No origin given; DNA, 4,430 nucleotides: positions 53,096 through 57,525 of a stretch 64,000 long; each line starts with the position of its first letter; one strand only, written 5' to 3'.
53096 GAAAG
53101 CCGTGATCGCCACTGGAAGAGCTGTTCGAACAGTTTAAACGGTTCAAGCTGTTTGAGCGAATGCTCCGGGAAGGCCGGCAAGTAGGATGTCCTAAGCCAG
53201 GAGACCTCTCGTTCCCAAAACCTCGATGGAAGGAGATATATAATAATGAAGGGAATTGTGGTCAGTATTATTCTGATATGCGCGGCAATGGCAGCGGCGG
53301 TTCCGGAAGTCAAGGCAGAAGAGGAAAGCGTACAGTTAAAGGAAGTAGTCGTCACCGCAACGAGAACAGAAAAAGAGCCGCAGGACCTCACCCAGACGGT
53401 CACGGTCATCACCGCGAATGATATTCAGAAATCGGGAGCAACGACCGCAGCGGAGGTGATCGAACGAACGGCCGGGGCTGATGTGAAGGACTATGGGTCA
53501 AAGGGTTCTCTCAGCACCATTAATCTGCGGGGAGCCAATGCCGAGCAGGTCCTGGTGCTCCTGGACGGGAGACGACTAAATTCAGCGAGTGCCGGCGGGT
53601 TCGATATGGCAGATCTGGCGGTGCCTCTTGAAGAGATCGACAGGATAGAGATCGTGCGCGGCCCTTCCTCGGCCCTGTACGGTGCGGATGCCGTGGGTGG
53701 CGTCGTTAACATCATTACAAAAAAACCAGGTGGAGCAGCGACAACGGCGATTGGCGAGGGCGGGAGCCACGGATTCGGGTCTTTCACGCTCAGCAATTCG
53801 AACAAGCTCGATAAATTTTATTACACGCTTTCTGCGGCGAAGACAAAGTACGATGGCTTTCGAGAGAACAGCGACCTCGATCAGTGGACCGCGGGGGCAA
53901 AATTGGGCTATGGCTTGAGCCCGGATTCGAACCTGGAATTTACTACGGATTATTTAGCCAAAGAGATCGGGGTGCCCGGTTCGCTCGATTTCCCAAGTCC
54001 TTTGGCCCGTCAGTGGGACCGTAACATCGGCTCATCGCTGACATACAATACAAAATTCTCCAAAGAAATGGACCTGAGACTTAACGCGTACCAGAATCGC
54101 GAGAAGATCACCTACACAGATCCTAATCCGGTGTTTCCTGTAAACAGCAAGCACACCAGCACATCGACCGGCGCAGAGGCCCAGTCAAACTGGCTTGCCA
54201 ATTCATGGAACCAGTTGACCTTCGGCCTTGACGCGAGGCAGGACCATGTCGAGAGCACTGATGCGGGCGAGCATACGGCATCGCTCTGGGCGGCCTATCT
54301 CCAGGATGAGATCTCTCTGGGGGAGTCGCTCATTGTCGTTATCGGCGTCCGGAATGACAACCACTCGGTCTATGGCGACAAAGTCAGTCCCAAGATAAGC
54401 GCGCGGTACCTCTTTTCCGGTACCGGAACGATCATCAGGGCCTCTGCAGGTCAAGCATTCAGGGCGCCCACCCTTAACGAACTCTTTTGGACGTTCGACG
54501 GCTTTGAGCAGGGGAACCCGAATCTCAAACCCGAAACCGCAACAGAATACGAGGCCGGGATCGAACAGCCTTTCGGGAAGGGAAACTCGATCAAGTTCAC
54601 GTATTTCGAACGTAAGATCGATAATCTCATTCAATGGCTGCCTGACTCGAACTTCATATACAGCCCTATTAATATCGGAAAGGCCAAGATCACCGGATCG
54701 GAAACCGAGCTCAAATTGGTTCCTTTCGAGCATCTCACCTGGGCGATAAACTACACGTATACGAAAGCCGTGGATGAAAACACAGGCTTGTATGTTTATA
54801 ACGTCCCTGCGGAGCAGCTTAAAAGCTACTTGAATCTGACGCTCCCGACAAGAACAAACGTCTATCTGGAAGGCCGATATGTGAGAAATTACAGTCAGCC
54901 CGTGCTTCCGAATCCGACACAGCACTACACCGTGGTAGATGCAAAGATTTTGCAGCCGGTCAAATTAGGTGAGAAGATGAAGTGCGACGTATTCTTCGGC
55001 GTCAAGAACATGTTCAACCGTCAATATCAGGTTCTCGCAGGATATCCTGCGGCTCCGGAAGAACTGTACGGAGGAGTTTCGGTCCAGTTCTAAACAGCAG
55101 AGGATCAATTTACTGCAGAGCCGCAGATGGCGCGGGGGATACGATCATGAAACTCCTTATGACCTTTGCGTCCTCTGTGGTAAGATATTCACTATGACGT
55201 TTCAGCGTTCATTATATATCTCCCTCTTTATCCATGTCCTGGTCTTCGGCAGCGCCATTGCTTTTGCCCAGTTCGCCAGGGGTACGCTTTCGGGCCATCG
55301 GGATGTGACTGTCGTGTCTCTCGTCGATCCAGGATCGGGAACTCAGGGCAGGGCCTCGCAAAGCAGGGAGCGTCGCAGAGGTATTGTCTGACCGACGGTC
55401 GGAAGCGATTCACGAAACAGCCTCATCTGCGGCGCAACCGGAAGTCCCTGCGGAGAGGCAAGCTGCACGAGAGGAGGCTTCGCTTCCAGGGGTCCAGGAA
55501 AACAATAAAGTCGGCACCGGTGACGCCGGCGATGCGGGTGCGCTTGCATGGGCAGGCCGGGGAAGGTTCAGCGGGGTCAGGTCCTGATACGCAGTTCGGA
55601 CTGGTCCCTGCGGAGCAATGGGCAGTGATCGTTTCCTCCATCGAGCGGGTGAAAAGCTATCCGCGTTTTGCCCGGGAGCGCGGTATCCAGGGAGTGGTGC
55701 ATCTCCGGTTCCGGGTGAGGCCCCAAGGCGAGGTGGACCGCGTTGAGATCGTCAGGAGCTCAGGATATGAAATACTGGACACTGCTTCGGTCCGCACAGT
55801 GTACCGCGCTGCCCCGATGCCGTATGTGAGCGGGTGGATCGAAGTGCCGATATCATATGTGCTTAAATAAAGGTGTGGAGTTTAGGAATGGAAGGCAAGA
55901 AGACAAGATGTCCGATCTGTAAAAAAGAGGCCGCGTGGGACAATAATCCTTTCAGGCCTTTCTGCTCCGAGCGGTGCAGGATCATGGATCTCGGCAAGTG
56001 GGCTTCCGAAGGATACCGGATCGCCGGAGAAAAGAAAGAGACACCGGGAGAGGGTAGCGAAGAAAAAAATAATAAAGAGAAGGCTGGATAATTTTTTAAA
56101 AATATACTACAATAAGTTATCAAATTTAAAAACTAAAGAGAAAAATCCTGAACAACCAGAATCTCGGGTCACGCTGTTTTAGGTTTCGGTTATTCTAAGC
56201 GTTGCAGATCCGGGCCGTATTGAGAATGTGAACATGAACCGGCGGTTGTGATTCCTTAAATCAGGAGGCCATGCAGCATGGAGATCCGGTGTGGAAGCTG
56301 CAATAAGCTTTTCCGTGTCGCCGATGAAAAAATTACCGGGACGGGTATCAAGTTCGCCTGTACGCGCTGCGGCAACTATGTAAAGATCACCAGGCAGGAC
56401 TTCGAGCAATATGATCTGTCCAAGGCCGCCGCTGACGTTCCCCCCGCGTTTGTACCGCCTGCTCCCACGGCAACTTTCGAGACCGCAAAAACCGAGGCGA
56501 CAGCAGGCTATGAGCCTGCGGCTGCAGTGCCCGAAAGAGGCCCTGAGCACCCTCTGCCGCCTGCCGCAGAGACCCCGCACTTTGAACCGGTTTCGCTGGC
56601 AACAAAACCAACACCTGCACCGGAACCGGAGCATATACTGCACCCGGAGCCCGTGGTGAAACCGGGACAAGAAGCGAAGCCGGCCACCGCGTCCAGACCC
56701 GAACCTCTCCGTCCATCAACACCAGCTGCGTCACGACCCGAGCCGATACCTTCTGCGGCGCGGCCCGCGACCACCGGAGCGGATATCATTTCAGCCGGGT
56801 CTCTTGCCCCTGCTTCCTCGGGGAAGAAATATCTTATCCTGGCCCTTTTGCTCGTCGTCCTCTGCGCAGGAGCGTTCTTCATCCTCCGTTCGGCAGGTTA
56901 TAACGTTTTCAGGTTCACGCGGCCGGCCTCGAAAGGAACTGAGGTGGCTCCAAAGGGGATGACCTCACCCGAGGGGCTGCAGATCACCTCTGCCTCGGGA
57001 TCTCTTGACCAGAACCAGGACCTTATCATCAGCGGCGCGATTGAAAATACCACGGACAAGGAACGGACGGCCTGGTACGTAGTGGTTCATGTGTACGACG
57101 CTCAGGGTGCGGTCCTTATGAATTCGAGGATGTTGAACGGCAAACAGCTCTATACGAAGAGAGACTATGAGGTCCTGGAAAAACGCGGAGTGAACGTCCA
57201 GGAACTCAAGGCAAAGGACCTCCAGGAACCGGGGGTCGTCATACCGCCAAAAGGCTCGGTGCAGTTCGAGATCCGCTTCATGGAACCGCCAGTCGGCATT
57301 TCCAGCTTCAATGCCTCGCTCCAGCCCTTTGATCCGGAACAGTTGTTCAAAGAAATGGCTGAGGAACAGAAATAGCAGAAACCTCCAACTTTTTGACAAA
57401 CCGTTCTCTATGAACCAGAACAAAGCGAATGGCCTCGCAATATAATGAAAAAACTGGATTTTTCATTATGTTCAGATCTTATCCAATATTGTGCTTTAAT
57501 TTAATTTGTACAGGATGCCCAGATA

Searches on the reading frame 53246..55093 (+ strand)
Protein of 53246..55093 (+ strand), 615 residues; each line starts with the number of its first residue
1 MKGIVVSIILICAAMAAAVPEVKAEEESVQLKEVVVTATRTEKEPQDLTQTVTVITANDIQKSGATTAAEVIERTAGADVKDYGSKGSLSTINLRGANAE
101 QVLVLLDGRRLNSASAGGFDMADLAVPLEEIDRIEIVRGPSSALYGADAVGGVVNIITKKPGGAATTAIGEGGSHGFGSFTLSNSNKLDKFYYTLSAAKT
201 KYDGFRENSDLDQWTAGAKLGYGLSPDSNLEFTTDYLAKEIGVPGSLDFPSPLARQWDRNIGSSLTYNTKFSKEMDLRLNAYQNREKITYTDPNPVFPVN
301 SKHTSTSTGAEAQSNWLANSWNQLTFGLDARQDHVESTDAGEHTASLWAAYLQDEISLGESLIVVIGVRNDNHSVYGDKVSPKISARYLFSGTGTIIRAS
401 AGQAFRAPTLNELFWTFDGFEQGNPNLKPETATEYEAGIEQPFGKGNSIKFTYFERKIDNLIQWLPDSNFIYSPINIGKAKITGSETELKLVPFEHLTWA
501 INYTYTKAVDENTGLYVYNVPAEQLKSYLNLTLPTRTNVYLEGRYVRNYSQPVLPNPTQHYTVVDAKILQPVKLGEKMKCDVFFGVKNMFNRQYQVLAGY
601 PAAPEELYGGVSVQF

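Call 13: search_protein_families(library=ncbifam, proteins=[window:53246-55093:+], max_evalue=0.00001)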
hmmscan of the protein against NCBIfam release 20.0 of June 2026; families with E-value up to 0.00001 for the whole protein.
window:53246-55093:+ (615 aa): 32 families (the best 25 are shown)
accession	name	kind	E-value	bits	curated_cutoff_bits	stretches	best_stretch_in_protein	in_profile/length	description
TIGR01779.1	TonB-B12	equivalog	3.1e-67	227.5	599.7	1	13-614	11-613/614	TonB-dependent vitamin B12 receptor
TIGR01785.1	TonB-hemin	subfamily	5.9e-60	203.5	316.85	1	31-605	1-666/677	TonB-dependent heme/hemoglobin receptor family protein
NF007926.1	PRK10641.1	equivalog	1.1e-53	182.7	836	1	14-608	10-610/617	TonB-dependent vitamin B12 receptor BtuB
TIGR01783.1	TonB-siderophor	subfamily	3.6e-53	181.2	223.5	2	48-242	2-196/649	TonB-dependent siderophore receptor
TIGR01786.1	TonB-hemlactrns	subfamily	2.1e-47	162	323.75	2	255-603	341-695/719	TonB-dependent hemoglobin/transferrin/lactoferrin family receptor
NF007478.2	PRK10064.1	equivalog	4.7e-44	150.7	745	2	6-166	8-165/663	catecholate siderophore receptor CirA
NF010010.0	PRK13483.1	equivalog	8.9e-41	139.6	927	2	8-160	9-164/660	ligand-gated channel protein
NF010012.0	PRK13486.1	equivalog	7.4e-38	130.4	924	2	7-172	8-171/696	TonB-dependent receptor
NF049947.1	TonB_dep_PCPU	exception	2.2e-37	128.6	800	2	6-245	11-256/685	TonB-dependent receptor, PCPU motif-type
NF010048.1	PRK13524.1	subfamily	2.3e-36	125.5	493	2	18-166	27-183/744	FepA family TonB-dependent siderophore receptor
NF010011.0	PRK13484.1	equivalog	3.2e-35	121.5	1197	2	12-161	11-161/682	IreA family TonB-dependent siderophore receptor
NF053590.1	TonB_dep_TOL0244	equivalog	8.4e-35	120.5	645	1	30-570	9-560/604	TOL_0244 family TonB-dependent receptor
NF010038.0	PRK13513.1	equivalog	3.4e-33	115.1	942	2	9-162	12-168/659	ligand-gated channel protein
NF050067.1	TonBEntbctnRecCfrA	equivalog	2.5e-32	112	1200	2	14-164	9-163/698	TonB-dependent ferric enterobactin receptor CfrA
NF010051.0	PRK13528.1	subfamily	3.9e-31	108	583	2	7-167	11-180/727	FepA family TonB-dependent siderophore receptor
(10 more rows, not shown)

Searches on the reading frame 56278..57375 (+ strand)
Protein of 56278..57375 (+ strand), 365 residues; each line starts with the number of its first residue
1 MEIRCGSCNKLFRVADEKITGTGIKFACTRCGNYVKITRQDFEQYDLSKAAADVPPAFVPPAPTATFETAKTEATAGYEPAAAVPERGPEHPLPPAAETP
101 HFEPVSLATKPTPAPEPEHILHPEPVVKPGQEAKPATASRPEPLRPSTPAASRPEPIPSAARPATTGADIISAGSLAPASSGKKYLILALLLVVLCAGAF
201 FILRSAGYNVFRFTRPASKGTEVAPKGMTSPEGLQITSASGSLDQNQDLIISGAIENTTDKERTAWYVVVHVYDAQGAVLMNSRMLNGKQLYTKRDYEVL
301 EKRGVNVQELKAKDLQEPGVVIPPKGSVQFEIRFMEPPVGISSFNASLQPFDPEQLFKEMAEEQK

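Call 13: search_protein_families(library=ncbifam, proteins=[window:56278-57375:+], max_evalue=0.00001)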
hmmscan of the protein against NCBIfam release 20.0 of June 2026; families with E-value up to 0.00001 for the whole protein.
window:56278-57375:+ (365 aa): 1 family
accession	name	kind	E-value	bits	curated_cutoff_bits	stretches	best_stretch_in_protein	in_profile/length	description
NF038353.1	FxLYD_dom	domain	8.5e-06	25.6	23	0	248-280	3-35/71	FxLYD domain-containing protein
